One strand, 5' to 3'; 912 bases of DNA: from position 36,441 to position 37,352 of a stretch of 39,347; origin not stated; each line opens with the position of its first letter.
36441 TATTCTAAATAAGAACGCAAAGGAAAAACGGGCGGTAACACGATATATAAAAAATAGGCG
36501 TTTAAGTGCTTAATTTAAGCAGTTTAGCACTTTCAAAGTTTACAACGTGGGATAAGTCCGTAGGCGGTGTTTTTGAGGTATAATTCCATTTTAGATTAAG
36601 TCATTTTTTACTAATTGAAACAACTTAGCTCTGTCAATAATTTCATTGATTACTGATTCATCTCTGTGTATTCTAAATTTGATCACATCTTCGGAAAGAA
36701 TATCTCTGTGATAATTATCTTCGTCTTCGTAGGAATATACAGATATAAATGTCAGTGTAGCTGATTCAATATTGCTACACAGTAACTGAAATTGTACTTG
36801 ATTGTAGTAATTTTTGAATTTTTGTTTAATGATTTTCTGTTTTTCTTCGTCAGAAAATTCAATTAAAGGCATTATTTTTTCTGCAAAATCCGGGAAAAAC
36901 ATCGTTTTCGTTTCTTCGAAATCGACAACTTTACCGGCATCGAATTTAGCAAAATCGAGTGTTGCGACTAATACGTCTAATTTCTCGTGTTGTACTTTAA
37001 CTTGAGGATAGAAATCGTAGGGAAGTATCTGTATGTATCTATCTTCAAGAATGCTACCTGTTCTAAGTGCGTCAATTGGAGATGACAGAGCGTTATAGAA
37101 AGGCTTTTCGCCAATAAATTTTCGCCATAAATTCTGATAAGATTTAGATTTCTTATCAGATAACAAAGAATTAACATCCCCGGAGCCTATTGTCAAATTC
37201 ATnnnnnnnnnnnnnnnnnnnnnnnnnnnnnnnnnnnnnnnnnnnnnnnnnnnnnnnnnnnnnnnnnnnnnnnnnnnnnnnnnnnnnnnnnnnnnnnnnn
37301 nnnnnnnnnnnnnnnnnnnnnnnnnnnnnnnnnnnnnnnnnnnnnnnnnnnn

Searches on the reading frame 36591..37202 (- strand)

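Call 36: search_protein_families(library=phrogs, proteins=[window:36591-37202:-], max_evalue=0.0001)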
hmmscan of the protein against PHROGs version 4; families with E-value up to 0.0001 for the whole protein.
window:36591-37202:- (203 aa): 1 family
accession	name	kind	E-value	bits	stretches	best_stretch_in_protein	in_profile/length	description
phrog_434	-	DNA, RNA and nucleotide metabolism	3e-07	31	1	4-195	67-232/372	RecE-like recombination exonuclease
